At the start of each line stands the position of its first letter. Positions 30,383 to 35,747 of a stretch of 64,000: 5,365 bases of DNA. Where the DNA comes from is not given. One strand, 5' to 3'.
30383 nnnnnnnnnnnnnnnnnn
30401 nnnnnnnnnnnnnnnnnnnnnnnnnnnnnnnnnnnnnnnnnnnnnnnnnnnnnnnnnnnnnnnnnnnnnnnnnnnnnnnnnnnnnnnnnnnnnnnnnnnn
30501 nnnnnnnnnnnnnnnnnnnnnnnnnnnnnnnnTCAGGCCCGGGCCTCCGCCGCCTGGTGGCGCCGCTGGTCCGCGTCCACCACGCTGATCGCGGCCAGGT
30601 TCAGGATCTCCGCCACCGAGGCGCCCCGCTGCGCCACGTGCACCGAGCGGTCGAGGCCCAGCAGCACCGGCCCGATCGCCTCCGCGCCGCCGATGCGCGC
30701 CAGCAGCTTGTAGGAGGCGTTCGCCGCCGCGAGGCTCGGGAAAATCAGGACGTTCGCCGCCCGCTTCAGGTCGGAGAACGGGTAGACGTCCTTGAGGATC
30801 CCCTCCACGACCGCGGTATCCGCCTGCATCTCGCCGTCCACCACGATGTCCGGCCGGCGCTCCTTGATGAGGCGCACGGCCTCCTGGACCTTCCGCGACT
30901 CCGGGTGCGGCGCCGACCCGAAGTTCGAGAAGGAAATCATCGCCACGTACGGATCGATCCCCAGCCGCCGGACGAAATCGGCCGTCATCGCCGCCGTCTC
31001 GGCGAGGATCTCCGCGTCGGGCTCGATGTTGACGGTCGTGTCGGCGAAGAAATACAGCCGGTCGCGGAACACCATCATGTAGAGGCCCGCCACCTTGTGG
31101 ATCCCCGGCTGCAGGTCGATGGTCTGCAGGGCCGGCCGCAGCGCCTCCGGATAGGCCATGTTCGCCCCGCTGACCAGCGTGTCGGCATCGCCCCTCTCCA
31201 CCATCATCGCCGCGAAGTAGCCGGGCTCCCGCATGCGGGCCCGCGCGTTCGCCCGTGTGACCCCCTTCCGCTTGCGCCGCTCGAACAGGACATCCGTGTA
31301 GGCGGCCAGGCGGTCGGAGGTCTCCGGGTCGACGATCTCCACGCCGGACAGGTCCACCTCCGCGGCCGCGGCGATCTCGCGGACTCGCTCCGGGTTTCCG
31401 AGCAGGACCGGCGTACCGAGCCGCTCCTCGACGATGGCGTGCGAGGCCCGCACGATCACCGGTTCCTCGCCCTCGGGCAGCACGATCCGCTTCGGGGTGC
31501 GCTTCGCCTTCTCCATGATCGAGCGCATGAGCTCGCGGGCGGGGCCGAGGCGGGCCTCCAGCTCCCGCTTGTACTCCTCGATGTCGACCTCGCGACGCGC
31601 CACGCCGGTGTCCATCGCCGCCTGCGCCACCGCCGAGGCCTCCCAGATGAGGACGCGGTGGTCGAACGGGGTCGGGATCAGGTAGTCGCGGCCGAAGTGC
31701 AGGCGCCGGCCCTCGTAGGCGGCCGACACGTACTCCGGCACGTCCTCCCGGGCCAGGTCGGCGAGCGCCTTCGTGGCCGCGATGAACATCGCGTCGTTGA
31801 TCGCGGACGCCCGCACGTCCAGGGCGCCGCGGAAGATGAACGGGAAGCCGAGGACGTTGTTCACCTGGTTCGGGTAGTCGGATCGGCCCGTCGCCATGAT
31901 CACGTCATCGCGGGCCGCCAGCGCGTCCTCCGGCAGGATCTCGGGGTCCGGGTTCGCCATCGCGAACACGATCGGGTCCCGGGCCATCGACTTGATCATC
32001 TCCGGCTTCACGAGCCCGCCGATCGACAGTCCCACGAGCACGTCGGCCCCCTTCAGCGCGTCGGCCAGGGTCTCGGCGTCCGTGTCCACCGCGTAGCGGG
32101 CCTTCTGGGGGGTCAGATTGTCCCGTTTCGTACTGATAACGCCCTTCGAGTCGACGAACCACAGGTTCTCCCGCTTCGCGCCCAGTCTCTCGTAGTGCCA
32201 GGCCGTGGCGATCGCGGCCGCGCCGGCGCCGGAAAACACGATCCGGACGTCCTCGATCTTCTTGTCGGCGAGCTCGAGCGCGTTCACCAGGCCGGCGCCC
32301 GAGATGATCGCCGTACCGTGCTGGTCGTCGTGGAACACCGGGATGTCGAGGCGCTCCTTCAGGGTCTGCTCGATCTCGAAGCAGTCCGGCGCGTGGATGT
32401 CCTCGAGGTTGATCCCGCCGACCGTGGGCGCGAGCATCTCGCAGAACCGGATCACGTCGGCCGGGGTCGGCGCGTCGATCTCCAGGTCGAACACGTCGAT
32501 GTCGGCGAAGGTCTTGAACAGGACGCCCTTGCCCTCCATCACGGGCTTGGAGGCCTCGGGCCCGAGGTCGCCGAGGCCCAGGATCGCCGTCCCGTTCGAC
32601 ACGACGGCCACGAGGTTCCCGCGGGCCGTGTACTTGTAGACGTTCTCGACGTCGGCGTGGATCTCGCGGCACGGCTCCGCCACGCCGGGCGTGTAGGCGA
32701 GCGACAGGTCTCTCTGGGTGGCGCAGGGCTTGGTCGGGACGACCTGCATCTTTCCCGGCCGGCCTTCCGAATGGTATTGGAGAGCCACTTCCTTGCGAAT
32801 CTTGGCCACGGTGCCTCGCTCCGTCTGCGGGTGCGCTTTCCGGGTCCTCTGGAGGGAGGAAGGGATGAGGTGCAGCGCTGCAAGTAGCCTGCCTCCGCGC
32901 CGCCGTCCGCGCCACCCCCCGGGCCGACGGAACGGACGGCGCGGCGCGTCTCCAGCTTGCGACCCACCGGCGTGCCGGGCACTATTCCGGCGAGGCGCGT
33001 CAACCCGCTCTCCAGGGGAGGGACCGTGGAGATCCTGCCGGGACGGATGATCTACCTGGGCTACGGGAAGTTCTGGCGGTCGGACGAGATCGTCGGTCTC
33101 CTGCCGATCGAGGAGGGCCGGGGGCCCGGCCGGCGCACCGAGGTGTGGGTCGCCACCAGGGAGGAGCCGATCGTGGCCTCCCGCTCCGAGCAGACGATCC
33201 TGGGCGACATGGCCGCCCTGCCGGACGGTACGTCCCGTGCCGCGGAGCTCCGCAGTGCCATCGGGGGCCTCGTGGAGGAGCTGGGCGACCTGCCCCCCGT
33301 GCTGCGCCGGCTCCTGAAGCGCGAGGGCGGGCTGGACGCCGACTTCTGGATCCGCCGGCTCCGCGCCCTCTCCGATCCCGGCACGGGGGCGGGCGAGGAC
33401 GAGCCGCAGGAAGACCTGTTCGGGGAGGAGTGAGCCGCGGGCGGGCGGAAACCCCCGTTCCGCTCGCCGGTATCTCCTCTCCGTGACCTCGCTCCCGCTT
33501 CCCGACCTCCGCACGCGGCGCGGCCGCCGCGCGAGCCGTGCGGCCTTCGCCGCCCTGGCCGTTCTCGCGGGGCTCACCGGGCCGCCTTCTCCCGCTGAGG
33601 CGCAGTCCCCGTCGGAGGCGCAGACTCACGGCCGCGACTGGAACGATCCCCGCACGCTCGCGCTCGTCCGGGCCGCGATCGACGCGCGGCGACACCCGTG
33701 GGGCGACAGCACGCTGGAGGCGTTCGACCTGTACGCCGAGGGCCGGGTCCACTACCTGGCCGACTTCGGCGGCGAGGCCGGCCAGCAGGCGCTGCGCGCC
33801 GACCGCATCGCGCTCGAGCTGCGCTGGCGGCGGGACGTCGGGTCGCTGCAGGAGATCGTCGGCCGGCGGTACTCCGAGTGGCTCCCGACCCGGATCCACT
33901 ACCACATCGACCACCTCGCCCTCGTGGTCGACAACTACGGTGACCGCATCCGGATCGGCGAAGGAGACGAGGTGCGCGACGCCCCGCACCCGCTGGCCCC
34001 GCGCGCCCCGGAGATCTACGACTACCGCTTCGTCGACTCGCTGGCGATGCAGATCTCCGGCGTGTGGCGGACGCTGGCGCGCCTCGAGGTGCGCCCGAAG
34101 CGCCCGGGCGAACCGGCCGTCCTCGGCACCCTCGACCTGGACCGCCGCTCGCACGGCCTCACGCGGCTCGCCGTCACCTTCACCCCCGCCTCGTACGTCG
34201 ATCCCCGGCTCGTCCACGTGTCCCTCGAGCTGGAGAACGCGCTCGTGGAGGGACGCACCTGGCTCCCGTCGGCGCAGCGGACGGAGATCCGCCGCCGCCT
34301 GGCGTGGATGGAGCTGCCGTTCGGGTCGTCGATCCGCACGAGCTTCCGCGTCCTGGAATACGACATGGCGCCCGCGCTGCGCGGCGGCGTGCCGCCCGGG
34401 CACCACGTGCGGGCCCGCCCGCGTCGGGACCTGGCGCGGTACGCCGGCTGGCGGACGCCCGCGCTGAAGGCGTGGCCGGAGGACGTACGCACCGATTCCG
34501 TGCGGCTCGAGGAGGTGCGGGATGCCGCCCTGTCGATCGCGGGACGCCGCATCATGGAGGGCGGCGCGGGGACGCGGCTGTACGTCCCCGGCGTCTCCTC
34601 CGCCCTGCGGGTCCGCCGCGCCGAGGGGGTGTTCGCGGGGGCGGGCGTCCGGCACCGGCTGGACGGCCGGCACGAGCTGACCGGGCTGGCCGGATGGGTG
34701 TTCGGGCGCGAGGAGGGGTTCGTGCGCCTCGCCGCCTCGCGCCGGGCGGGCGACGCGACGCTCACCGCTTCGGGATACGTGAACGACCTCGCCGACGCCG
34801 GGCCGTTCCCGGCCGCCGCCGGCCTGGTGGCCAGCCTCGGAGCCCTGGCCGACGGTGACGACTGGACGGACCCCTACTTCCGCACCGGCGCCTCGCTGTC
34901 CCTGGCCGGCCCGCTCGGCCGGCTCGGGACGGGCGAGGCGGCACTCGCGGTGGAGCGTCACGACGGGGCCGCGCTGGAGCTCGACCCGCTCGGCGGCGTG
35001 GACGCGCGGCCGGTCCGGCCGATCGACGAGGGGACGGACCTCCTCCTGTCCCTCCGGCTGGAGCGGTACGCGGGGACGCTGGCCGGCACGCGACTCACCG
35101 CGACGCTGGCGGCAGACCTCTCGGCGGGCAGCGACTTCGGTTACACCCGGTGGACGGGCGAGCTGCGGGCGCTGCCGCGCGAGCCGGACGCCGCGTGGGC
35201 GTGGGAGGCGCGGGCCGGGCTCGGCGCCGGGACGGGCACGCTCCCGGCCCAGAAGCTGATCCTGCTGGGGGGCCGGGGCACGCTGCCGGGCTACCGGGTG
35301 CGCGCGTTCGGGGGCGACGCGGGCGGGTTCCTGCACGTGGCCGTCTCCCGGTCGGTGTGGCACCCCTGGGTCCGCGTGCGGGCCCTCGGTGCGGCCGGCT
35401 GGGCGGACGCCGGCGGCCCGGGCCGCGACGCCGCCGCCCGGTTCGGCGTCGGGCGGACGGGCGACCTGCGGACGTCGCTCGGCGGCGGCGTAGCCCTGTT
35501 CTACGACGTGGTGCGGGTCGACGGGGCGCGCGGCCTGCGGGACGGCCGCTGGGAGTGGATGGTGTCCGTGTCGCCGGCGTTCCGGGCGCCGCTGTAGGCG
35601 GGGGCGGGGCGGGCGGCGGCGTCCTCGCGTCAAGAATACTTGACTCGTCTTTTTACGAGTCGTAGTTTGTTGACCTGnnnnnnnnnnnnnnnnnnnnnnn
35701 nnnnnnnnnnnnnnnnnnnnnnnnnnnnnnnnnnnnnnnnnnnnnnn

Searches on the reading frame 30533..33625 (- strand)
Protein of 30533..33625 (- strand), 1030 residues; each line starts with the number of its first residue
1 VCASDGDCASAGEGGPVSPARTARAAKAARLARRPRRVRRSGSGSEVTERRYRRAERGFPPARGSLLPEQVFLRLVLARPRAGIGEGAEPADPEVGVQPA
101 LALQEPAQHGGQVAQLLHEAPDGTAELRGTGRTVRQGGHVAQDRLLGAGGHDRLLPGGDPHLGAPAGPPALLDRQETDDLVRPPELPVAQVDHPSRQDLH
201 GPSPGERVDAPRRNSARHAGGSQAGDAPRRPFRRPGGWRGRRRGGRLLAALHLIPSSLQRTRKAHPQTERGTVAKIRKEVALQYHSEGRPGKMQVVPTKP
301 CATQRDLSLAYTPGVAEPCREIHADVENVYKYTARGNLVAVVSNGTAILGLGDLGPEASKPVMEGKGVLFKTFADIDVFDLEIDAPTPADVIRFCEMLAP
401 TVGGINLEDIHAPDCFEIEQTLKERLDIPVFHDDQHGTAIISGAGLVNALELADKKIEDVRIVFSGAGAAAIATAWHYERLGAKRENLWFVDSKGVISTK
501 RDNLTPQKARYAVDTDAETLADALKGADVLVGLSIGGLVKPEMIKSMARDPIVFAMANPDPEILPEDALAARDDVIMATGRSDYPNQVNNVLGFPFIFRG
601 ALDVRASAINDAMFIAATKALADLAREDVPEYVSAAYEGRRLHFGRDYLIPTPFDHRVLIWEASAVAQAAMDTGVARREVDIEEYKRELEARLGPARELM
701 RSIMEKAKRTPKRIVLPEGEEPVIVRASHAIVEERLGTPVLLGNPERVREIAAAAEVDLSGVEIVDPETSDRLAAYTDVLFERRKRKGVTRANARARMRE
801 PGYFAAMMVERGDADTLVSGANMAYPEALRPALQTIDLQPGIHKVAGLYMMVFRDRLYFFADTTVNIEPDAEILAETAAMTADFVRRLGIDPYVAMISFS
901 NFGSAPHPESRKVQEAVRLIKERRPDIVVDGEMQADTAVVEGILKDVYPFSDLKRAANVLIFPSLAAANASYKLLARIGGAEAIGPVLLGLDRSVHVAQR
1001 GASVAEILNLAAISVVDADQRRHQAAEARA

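Call 59: search_protein_families(library=pfam, proteins=[window:30533-33625:-], max_evalue=0.00001)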
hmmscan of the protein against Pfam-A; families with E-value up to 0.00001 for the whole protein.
window:30533-33625:- (1030 aa): 3 families
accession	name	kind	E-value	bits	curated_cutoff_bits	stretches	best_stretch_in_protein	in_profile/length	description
PF01515.24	PTA_PTB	-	2e-107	359.7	24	1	699-1014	2-318/319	Phosphate acetyl/butaryl transferase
PF00390.24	malic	-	5.9e-28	98.4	23.1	1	291-387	2-119/182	Malic enzyme, N-terminal domain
PF03949.21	Malic_M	-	4e-25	89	23.5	1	437-630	3-230/258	Malic enzyme, NAD binding domain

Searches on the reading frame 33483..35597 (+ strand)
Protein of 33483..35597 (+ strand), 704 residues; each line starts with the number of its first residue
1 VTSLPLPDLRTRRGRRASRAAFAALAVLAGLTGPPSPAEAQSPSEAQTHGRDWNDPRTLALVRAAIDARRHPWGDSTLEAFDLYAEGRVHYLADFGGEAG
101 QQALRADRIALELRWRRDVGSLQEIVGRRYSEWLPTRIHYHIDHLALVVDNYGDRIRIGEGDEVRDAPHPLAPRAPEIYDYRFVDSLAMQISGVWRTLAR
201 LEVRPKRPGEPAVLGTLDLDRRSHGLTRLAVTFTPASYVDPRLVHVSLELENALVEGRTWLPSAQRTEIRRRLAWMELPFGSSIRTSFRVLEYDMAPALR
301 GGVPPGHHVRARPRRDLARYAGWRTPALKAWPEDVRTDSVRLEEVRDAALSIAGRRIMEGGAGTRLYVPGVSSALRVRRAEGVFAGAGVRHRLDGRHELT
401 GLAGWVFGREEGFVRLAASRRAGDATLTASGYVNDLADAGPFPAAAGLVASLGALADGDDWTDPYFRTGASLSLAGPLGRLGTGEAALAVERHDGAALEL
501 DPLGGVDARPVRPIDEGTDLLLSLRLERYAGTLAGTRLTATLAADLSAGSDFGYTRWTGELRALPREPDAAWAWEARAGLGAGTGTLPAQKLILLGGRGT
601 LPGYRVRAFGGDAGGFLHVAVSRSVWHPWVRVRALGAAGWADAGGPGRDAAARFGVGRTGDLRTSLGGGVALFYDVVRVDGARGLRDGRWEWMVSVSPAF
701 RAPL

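Call 8: search_protein_families(library=pfam, proteins=[window:33483-35597:+], max_evalue=1)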
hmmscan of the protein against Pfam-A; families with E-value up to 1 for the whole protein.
window:33483-35597:+ (704 aa): 2 families
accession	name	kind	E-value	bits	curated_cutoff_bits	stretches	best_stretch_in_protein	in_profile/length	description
PF18939.6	DUF5686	-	0.0046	15.9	39.2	1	170-274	119-219/669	Family of unknown function (DUF5686)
PF01103.29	Omp85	-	0.012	15.6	24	1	548-671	149-290/325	Omp85 superfamily domain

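Call 9: search_protein_families(library=ncbifam, proteins=[window:33483-35597:+], max_evalue=1)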
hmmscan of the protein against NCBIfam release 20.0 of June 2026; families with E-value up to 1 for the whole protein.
window:33483-35597:+ (704 aa): 0 families
